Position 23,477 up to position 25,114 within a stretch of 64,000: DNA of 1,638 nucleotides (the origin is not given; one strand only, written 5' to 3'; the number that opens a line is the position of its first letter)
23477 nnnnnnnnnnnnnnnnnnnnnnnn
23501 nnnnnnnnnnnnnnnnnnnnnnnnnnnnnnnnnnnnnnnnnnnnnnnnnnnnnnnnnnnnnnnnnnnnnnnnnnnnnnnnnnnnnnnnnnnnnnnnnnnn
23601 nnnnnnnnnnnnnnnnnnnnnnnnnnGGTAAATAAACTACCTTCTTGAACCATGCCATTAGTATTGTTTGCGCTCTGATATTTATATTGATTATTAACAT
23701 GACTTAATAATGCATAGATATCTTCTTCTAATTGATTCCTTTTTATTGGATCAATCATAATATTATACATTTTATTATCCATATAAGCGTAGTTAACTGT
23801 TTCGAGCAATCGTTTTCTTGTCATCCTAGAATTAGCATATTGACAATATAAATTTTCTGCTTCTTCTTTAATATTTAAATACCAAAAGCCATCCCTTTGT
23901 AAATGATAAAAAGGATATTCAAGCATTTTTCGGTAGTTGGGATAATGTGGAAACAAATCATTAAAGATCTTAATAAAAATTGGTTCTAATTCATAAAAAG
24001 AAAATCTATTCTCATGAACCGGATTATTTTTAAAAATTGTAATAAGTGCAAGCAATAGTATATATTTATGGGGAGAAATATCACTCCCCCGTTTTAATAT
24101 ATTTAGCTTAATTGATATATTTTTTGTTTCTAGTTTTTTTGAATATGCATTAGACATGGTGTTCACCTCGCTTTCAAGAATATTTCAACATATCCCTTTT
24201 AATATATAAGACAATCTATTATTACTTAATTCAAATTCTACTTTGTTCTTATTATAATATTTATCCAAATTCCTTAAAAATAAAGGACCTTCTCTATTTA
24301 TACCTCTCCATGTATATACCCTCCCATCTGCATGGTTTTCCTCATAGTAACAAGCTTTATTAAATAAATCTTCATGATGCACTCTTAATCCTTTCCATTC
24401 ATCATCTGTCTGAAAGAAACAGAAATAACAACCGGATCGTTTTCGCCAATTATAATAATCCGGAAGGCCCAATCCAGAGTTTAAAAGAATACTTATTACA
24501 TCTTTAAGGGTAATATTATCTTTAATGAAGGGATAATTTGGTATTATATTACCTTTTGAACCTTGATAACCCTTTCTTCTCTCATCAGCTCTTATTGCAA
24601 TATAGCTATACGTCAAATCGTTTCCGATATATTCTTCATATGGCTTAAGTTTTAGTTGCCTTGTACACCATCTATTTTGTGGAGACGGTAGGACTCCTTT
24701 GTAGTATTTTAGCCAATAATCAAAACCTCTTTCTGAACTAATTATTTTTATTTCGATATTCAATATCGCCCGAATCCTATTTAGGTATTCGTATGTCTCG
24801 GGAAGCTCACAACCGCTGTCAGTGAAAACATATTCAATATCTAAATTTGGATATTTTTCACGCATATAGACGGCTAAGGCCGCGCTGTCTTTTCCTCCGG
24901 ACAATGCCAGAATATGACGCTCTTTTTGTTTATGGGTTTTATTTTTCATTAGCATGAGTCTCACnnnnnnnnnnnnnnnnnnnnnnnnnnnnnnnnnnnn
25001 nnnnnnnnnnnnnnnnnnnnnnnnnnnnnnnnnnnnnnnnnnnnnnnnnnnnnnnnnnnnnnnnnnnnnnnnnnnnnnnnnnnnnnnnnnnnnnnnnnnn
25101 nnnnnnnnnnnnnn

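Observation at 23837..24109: N-terminal domain carries motifs reminiscent of the ScoMcrA sulfur-binding domain (SBD)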

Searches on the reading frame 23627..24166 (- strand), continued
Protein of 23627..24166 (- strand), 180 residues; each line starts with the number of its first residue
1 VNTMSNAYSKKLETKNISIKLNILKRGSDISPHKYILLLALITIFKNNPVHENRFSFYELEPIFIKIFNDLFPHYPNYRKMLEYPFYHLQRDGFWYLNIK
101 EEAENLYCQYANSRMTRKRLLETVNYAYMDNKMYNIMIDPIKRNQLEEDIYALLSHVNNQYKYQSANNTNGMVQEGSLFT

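Call 50: find_related_loci(query=A3, collection=genome_contigs, flank=10000)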
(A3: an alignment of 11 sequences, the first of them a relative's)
Query A3 (756 aa) in genome_contigs; peptide patterns used: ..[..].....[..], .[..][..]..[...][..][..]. (x = any residue, [..] = any of these).
600 stretches matched a pattern (row limit reached: there are more); 450 encode a relative of the query (tblastn E <= 1e-3); the best 80 are kept; 80 distinct loci.
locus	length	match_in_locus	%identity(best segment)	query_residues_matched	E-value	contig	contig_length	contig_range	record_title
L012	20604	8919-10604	44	185-749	7e-144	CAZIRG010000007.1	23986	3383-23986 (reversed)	MAG TPA_asm: uncultured Syntrophomonadaceae bacterium isolate binchicken_co375_97 genome assembly, contig: NODE_546_leng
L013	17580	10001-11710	45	183-756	5e-141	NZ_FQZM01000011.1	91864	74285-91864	Desulfofundulus thermosubterraneus DSM 16057, whole genome shotgun sequence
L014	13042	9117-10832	44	185-755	2e-139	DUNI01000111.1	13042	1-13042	MAG TPA_asm: Bacillota bacterium isolate AS05jafATM_5 32797_AS05, whole genome shotgun sequence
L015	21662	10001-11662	44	185-745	2e-136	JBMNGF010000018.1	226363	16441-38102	MAG: Syntrophaceticus sp. isolate SBF912LR0HQ0155 contig_6410, whole genome shotgun sequence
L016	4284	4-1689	43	185-750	3e-137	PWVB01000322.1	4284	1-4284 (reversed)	MAG: Anaerolineae bacterium isolate CSSed11_269R1 CS-Sed11-C49594, whole genome shotgun sequence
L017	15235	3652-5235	46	185-717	9e-134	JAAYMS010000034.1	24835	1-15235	MAG: Bacillota bacterium isolate AS20ysBPTH_44 12346_AS20, whole genome shotgun sequence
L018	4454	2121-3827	44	172-748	8e-134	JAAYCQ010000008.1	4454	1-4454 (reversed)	MAG: Syntrophomonadaceae bacterium isolate AS06rmzACSIP_469 16578_AS06, whole genome shotgun sequence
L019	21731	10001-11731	42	164-744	4e-129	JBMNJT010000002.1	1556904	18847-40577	MAG: Bacillota bacterium isolate SBF912LR0HQ0142 contig_24999, whole genome shotgun sequence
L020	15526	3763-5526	42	168-755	2e-127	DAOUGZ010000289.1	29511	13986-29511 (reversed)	MAG TPA_asm: Anaerolineae bacterium isolate R89_281 k165_1360242, whole genome shotgun sequence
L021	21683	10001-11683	42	185-748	1e-122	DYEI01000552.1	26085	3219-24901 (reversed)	MAG TPA_asm: Anaerolinea sp. isolate Tomsk_2_67_199 Tomsk_k141_81938, whole genome shotgun sequence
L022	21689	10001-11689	39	185-756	1e-121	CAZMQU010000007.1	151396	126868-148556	MAG TPA_asm: uncultured Halanaerobiales bacterium isolate SRP192927_co8_322 genome assembly, contig: NODE_44_length_1513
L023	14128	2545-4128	43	187-718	1e-117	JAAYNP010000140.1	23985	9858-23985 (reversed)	MAG: Bacillota bacterium isolate AS21ysBPME_219 3208_AS21, whole genome shotgun sequence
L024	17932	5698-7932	35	19-744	6e-114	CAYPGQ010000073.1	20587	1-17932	MAG TPA_asm: uncultured Eubacteriales bacterium isolate SRP068000_co1_174 genome assembly, contig: NODE_3530_length_2058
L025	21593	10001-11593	44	185-718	1e-122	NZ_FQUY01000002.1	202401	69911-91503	Desulforamulus putei DSM 12395, whole genome shotgun sequence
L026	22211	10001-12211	35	3-716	6e-107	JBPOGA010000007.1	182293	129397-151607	MAG: Opitutaceae bacterium isolate MAG_26 MAG_26_7, whole genome shotgun sequence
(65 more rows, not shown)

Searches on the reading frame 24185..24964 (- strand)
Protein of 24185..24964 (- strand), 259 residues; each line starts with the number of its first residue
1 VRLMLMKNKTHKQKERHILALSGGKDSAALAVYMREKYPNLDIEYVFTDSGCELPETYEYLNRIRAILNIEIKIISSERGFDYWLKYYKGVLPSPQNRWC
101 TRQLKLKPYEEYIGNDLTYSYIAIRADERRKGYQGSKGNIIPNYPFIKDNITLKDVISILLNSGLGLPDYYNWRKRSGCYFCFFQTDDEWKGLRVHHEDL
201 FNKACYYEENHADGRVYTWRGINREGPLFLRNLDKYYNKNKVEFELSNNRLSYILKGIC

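Call 5: search_protein_families(library=pfam, proteins=[window:24185-24964:-], max_evalue=0.1)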
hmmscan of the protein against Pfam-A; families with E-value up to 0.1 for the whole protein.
window:24185-24964:- (259 aa): 2 families
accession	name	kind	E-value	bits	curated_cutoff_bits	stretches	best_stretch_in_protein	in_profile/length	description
PF01507.26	PAPS_reduct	-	2e-09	38.1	22.5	1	17-128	2-112/175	Phosphoadenosine phosphosulfate reductase domain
PF03054.22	tRNA_Me_trans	-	0.00034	20.8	20.6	1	18-123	4-123/202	tRNA methyl transferase HUP domain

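Call 6: search_protein_families(library=padloc, proteins=[window:24185-24964:-], max_evalue=0.01)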
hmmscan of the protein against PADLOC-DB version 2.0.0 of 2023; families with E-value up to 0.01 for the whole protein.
window:24185-24964:- (259 aa): 5 families
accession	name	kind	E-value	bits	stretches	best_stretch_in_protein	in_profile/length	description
PDLC02782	SspD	-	4.2e-93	310.1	1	16-221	1-212/277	SspD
PDLC02510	BrxP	-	6.6e-11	39.1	1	15-187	133-318/779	BrxP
PDLC02662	DndC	-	0.00017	18.7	1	71-117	99-147/481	DndC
PDLC02661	DndC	-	0.00024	18.2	1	18-117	26-143/468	DndC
PDLC00911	QueC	-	0.0095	14.1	0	12-76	3-66/190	QueC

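Call 7: search_protein_families(library=ncbifam, proteins=[window:24185-24964:-], max_evalue=0.01)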
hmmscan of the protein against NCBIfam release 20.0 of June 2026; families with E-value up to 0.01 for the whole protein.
window:24185-24964:- (259 aa): 11 families
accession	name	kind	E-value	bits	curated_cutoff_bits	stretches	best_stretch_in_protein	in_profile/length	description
NF006327.0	PRK08557.1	equivalog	3.8e-16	58.9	366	1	8-207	174-379/415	hypothetical protein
NF010367.0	PRK13795.1-2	equivalog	3.3e-15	55.6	456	1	14-212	242-445/584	hypothetical protein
NF006351.0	PRK08576.1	equivalog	9.5e-14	50.8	290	1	15-114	235-327/436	hypothetical protein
NF010366.0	PRK13795.1-1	equivalog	6.4e-11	41.1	745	1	18-205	270-466/667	hypothetical protein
NF010368.0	PRK13795.1-3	equivalog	1.3e-10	40.2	588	1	7-151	240-380/635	hypothetical protein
NF010369.0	PRK13795.1-4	equivalog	4.4e-10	38.4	1086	1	5-113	242-350/633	hypothetical protein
TIGR00420.1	trmU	equivalog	9.5e-06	24.7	236.95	1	18-123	4-122/351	tRNA 2-thiouridine(34) synthase MnmA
NF002537.0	PRK02090.1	equivalog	0.00014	21.6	154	1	7-79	33-103/244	phosphoadenylyl-sulfate reductase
NF005316.0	PRK06850.1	equivalog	0.0013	17.6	536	0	82-117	113-150/505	hypothetical protein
NF000848.1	PRK00074.1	equivalog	0.0028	16.3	400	1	10-91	209-288/512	glutamine-hydrolyzing GMP synthase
TIGR00884.1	guaA_Cterm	equivalog_domain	0.0096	15.3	338.75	0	11-92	13-91/310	glutamine-hydrolyzing GMP synthase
